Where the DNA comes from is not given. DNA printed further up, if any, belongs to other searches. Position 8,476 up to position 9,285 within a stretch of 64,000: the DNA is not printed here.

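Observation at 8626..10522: Actinobacterial TasA-like / Ig-like / SipW-type peptidase operon: a candidate extracellular fibre system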

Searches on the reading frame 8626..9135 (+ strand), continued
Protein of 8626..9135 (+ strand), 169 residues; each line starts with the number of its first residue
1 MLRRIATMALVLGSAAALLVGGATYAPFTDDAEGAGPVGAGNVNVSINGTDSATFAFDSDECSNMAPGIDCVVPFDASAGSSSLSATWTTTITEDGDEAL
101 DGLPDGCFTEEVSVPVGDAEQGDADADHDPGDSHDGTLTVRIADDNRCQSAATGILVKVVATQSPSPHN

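Call 37: search_protein_families(library=pfam, proteins=[P0066, P0067, P0068, P0070, P0071, P0073, P0078, P0079, P0084, P0091], max_evalue=0.01)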
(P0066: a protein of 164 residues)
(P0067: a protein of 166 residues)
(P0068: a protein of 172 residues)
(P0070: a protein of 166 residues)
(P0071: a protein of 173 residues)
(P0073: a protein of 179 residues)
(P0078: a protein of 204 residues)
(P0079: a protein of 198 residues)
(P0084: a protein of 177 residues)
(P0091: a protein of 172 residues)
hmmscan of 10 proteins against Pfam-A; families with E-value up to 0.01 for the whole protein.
P0066 (164 aa): 1 family
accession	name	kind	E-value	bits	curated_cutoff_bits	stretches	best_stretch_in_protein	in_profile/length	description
PF12389.13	Peptidase_M73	-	7.5e-06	26.3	22.5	1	15-79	15-71/196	Camelysin metallo-endopeptidase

P0067 (166 aa): 1 family
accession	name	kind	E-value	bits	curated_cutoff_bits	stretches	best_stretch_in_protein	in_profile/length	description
PF12389.13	Peptidase_M73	-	1.4e-07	32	22.5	1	8-94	8-87/196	Camelysin metallo-endopeptidase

P0068 (172 aa): 1 family
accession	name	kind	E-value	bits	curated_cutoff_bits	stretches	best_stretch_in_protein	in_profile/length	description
PF12389.13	Peptidase_M73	-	7.6e-08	32.9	22.5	1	9-90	8-79/196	Camelysin metallo-endopeptidase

P0070 (166 aa): 1 family
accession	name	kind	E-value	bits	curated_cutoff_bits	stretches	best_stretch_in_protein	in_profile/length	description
PF12389.13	Peptidase_M73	-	9.9e-05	22.7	22.5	1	9-97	8-86/196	Camelysin metallo-endopeptidase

P0071 (173 aa): 1 family
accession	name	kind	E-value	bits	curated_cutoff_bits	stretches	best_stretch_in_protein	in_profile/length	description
PF12389.13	Peptidase_M73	-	0.0011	19.2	22.5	0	10-50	9-49/196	Camelysin metallo-endopeptidase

P0073 (179 aa): 1 family
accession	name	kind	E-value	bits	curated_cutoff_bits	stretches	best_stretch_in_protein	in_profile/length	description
PF12389.13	Peptidase_M73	-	4.6e-05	23.8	22.5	1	3-50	4-49/196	Camelysin metallo-endopeptidase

P0078 (204 aa): 1 family
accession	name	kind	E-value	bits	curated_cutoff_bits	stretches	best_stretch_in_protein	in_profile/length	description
PF19516.4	DUF6049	-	0.005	16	30.1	1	3-180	4-138/708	Family of unknown function (DUF6049)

P0079 (198 aa): 1 family
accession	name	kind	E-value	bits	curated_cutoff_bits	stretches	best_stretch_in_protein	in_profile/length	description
PF12389.13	Peptidase_M73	-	0.00063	20.1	22.5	1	10-50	9-50/196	Camelysin metallo-endopeptidase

P0084 (177 aa): 1 family
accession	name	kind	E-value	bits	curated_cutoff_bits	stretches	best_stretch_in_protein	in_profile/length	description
PF12389.13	Peptidase_M73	-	8.2e-05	22.9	22.5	0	17-91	10-77/196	Camelysin metallo-endopeptidase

P0091 (172 aa): 1 family
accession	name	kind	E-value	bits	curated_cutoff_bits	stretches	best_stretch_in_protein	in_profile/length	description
PF12389.13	Peptidase_M73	-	0.0081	16.4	22.5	0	9-90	8-78/196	Camelysin metallo-endopeptidase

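Call 39: find_related_loci(query=A1, collection=genome_contigs, flank=6000)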
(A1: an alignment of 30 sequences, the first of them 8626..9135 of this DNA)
Query A1 (169 aa) in genome_contigs; peptide patterns used: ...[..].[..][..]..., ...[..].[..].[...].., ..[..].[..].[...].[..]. (x = any residue, [..] = any of these).
392 stretches matched a pattern; 1 encode a relative of the query (tblastn E <= 1e-3); 1 distinct loci.
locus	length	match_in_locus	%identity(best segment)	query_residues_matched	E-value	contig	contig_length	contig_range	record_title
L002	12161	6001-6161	60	99-136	2e-6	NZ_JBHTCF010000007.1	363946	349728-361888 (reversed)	Streptomyces monticola strain CGMCC 4.7467 spades_K_17_127_7, whole genome shotgun sequence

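Call 40: find_encoding_contigs(protein=P0018, flank=7000, max_places=2)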
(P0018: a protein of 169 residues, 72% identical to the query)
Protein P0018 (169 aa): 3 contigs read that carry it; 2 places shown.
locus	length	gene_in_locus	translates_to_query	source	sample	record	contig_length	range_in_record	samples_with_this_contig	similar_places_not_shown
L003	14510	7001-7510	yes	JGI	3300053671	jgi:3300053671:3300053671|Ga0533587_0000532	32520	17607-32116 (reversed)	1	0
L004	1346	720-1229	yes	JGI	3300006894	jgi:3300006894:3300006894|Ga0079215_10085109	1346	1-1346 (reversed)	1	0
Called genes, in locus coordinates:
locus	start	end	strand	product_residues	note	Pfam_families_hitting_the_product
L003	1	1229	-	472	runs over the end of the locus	PF00171:Aldedh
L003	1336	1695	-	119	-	PF00072:Response_reg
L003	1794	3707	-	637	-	PF00756:Esterase (faint), PF02129:Peptidase_S15, PF08530:PepX_C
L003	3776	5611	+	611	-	PF00009:GTP_EFTU, PF22042:EF-G_D2, PF03144:GTP_EFTU_D2, PF00679:EFG_C, PF21018:BipA_C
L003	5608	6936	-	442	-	PF00753:Lactamase_B, PF14863:Alkyl_sulf_dimr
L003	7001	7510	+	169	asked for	-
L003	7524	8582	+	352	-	PF19077:Big_13 (faint)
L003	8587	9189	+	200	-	-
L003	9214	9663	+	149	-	PF02627:CMD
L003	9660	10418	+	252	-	PF13714:PEP_mutase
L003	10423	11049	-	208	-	-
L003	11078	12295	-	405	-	PF00067:p450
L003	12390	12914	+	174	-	PF04978:MST, PF12867:DinB_2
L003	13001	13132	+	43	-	-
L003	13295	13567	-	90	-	-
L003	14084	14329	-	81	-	-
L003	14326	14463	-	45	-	-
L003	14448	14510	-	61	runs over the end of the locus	-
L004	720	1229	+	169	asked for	-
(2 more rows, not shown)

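Call 41: find_encoding_contigs(protein=P0026, flank=7000, max_places=2)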
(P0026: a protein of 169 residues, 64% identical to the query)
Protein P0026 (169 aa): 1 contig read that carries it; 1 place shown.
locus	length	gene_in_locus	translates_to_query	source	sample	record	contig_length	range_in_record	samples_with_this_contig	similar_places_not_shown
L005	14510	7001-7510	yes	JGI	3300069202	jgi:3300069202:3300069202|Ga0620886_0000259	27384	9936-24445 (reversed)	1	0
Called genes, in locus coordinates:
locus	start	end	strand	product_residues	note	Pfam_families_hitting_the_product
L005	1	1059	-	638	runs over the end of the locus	PF00756:Esterase (faint), PF02129:Peptidase_S15, PF00561:Abhydrolase_1 (faint), PF08530:PepX_C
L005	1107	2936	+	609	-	PF00009:GTP_EFTU, PF01926:MMR_HSR1 (weak), PF22042:EF-G_D2, PF03144:GTP_EFTU_D2, PF00679:EFG_C, PF21018:BipA_C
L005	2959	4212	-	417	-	PF00753:Lactamase_B, PF14863:Alkyl_sulf_dimr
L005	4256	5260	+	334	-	PF00563:EAL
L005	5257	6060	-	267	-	PF07510:GmrSD_C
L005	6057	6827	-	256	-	-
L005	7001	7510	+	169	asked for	-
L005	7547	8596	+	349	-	-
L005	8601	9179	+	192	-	-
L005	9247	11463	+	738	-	PF07250:Glyoxal_oxid_N, PF07646:Kelch_2 (faint), PF01344:Kelch_1 (faint), PF09118:GO-like_E_set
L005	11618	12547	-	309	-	-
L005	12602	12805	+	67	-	-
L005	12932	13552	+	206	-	PF01865:PhoU_div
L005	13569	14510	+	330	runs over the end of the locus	PF01384:PHO4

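Call 42: find_encoding_contigs(protein=P0016, flank=7000, max_places=2)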
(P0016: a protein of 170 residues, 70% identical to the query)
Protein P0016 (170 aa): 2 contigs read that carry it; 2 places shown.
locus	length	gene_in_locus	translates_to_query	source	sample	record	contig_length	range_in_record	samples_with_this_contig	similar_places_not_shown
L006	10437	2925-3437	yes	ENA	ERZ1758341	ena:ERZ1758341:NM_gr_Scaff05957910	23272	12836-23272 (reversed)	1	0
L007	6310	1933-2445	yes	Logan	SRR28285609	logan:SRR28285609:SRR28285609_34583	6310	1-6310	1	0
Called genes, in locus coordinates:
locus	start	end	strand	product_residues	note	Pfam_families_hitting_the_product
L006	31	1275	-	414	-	PF00753:Lactamase_B, PF14863:Alkyl_sulf_dimr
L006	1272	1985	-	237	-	PF07510:GmrSD_C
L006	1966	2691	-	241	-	-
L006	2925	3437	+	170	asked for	-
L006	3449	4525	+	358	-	-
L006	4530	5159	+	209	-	-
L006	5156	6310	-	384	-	PF02771:Acyl-CoA_dh_N (faint), PF02770:Acyl-CoA_dh_M (faint)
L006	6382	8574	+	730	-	PF07250:Glyoxal_oxid_N, PF01344:Kelch_1 (faint), PF09118:GO-like_E_set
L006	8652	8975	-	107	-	PF09394:Inhibitor_I42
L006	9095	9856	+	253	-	PF00112:Peptidase_C1 (faint)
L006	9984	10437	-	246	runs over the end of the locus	PF13714:PEP_mutase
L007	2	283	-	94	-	?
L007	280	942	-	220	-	PF07510:GmrSD_C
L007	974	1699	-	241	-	-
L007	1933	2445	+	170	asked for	-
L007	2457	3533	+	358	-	-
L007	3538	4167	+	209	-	-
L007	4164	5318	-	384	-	PF02771:Acyl-CoA_dh_N (faint), PF02770:Acyl-CoA_dh_M (faint)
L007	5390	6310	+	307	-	?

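Call 60: list_cluster_members(proteins=[P0066, P0067, P0068, P0070, P0073, P0078, P0084, P0087, P0105, P0126])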
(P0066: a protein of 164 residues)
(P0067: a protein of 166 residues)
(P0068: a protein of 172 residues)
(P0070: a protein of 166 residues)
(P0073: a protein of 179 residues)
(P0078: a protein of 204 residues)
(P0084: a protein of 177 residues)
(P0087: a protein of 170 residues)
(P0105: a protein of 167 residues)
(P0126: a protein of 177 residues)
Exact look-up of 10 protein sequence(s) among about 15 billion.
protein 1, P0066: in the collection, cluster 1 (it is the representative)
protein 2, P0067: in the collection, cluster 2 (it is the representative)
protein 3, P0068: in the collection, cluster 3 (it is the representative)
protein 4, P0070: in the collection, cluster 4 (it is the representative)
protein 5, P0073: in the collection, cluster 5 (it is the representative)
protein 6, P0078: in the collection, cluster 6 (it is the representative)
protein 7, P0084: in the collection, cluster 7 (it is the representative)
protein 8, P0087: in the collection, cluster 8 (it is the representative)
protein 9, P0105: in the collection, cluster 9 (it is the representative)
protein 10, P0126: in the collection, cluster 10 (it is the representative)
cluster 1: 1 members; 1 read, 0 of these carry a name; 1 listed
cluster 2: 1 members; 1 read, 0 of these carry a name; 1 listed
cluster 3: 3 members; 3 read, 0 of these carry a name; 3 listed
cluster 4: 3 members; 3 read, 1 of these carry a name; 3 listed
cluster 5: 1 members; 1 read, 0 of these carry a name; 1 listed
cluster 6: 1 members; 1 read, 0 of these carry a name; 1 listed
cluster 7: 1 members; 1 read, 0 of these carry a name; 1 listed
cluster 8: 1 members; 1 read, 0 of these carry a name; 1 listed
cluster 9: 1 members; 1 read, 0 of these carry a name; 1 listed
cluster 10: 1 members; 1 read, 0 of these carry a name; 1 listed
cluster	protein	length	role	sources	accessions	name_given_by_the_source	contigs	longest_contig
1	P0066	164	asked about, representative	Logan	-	-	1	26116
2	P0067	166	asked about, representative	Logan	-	-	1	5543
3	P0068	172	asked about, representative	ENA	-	-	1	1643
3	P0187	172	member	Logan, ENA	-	-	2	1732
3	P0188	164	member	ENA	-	-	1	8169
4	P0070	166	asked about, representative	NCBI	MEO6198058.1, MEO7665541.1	MAG: SipW-dependent-type signal peptide-containing protein [Dehalococcoidia bacterium]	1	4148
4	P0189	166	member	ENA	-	-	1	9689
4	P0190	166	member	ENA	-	-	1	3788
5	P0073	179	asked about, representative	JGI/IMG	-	-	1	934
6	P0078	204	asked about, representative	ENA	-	-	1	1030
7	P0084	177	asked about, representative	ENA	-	-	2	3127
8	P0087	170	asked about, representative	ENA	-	-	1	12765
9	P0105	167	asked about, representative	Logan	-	-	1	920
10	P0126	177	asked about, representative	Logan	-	-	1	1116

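Call 61: find_encoding_contigs(protein=P0066, flank=6000, max_places=1)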
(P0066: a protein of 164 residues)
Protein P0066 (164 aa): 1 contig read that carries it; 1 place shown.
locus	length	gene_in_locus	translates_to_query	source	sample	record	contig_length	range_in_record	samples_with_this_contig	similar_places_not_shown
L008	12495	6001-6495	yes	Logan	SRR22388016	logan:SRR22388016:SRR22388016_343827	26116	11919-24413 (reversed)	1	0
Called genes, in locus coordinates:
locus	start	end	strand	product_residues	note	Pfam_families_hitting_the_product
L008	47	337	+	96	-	PF05015:HigB-like_toxin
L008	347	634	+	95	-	PF01381:HTH_3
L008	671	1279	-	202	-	PF00583:Acetyltransf_1 (weak), PF13508:Acetyltransf_7 (weak)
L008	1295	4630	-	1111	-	PF00211:Guanylate_cyc, PF13424:TPR_12 (faint), PF13191:AAA_16 (weak), PF20703:nSTAND1 (faint), PF00931:NB-ARC (faint), PF25872:HTH_77, PF17874:TPR_MalT (weak), PF00196:GerE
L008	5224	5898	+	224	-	PF17957:Big_7 (faint)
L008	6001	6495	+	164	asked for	PF12389:Peptidase_M73 (faint)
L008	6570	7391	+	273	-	PF10502:Peptidase_S26 (weak)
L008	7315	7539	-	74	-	-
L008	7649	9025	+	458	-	-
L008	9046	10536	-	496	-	PF02366:PMT, PF13231:PMT_2, PF16192:PMT_4TMC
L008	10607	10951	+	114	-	PF02643:DUF192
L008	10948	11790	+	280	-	PF00590:TP_methylase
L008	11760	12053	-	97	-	PF04014:MazE_antitoxin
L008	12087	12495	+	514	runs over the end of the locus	PF00133:tRNA-synt_1, PF01406:tRNA-synt_1e, PF09334:tRNA-synt_1g, PF19303:Anticodon_3 (weak)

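Call 62: find_encoding_contigs(protein=P0087, flank=6000, max_places=1)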
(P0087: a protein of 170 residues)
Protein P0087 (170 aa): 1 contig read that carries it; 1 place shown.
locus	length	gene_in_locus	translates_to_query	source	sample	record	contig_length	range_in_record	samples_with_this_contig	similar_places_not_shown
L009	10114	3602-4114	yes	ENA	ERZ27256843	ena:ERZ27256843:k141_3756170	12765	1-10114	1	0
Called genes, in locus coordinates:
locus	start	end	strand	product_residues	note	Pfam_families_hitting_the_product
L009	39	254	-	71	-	-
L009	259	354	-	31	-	-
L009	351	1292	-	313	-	PF02219:MTHFR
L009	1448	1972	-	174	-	PF01381:HTH_3 (weak), PF13560:HTH_31 (weak)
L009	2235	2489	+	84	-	-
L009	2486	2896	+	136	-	PF00486:Trans_reg_C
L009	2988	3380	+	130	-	-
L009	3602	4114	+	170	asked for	PF12389:Peptidase_M73 (weak)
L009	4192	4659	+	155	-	-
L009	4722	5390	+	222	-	PF10502:Peptidase_S26 (weak)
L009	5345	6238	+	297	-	-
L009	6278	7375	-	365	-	PF01068:DNA_ligase_A_M, PF04679:DNA_ligase_A_C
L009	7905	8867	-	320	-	PF00348:polyprenyl_synt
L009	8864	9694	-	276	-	PF01026:TatD_DNase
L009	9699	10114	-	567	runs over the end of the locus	PF00133:tRNA-synt_1, PF01406:tRNA-synt_1e (faint), PF09334:tRNA-synt_1g, PF19303:Anticodon_3 (weak), PF08264:Anticodon_1 (weak)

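Call 67: search_protein_families(library=pfam, proteins=[P0074, P0075, P0082, P0109], max_evalue=0.001)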
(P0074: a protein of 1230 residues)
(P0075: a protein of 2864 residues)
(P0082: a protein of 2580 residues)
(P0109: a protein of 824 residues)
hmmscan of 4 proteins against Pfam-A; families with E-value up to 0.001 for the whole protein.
P0074 (1230 aa): 10 families
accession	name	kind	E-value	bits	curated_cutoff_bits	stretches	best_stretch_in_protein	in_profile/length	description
PF15780.11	ASH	-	1.4e-48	163.5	27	1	374-465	3-94/98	Abnormal spindle-like microcephaly-assoc'd, ASPM-SPD-2-Hydin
PF22073.2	Cep192_D4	-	7.7e-42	142.4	35.5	0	167-246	12-93/112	Cep192 domain 4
PF22544.2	HYDIN_VesB_CFA65-like_Ig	-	3.3e-41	140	25.5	1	372-463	1-88/100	HYDIN/CFA65/VesB-like, Ig-like domain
PF07705.17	CARDB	-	1.3e-19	70.7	22.7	0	387-458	15-82/101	CARDB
PF07610.17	DUF1573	-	1.6e-14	54.1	26.1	0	380-462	7-84/98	Protein of unknown function (DUF1573)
PF24507.1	Ig_CFAP65_4th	-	2.3e-12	47.5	27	0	432-453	33-54/76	CFAP65, fourth Ig-like domain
PF22066.2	Cep192_D8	-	9.3e-10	39.1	33.5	0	655-689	66-100/101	Cep192 domain 8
PF24771.2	Ig_CFAP74_1st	-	5.8e-08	33.4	29.2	0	751-785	55-89/97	CFAP74 first Ig-like domain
PF22067.2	Cep192_D3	-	6.9e-06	26.5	27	0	430-465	52-88/99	Cep192 domain 3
PF24816.2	Ig_CFAP65__9th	-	0.00038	20.9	24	0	365-406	43-84/170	Cilia- and flagella-associated protein 65-like, Ig-like domain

P0075 (2864 aa): 9 families
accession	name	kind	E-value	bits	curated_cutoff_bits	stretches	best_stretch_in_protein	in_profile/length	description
PF13573.12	SprB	-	0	1108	28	28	558-592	1-35/37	SprB repeat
PF17210.9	SdrD_B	-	2.3e-26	92.6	29.7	1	2358-2483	2-112/112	SdrD B-like domain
PF10801.13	DUF2537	-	9.5e-23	80.7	23.2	0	695-743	12-58/80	Protein of unknown function (DUF2537)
PF18962.6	Por_Secre_tail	-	6.7e-20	71.6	27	1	2787-2855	1-69/75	Secretion system C-terminal sorting domain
PF17963.7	Big_9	-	1.8e-19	70.8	23.6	0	1020-1075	44-89/89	Bacterial Ig domain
PF22352.2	K319L-like_PKD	-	2.2e-18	66.4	27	0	1277-1300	60-83/84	K319L-like, PKD domain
PF22647.2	EF_0837-like_N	-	7e-17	61.7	27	0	1434-1455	20-41/48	Deacetylase EF_0837-like composite domain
PF20254.3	DMFA2_C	-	2.8e-09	37.3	27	0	586-628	42-84/374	N,N-dimethylformamidase beta subunit-like, C-terminal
PF09912.14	DUF2141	-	0.00027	21.3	24.4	0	2402-2436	30-63/112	Uncharacterized protein conserved in bacteria (DUF2141)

P0082 (2580 aa): 6 families
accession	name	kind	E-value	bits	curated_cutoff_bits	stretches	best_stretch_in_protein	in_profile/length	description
PF05593.20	RHS_repeat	-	6.8e-135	437.9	22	15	1708-1745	1-38/38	RHS Repeat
PF20148.4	DUF6531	-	3.2e-22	79.1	24.1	1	1324-1398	1-74/74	Domain of unknown function (DUF6531)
PF17857.7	AAA_lid_1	-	9.7e-21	74.4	21.3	0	688-713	21-46/100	AAA+ lid domain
PF22959.3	Ig_NUP210_15th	-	2.2e-10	40.5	27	0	295-379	21-98/102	NUP210 Ig-like domain 15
PF10180.14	WKF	-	8.5e-09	35.6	25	0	5-27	31-53/63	WKF domain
PF15413.13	PH_11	-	5.1e-08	33.7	30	0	741-788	64-100/101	Pleckstrin homology domain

P0109 (824 aa): 6 families
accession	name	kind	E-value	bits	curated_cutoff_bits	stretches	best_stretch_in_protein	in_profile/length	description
PF22544.2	HYDIN_VesB_CFA65-like_Ig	-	2.2e-30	105.3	25.5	0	148-236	1-84/100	HYDIN/CFA65/VesB-like, Ig-like domain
PF22073.2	Cep192_D4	-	4.7e-25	88.4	35.5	0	150-252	4-111/112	Cep192 domain 4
PF15780.11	ASH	-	1.4e-18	67.3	27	0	155-237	12-89/98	Abnormal spindle-like microcephaly-assoc'd, ASPM-SPD-2-Hydin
PF12371.14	TMEM131_like_N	-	5.8e-14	52.5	28.8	0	150-235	1-81/84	Transmembrane protein 131-like N-terminal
PF07610.17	DUF1573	-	1.2e-11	44.9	26.1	0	583-615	2-33/98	Protein of unknown function (DUF1573)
PF07705.17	CARDB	-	1.6e-11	44.8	22.7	0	45-123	9-82/101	CARDB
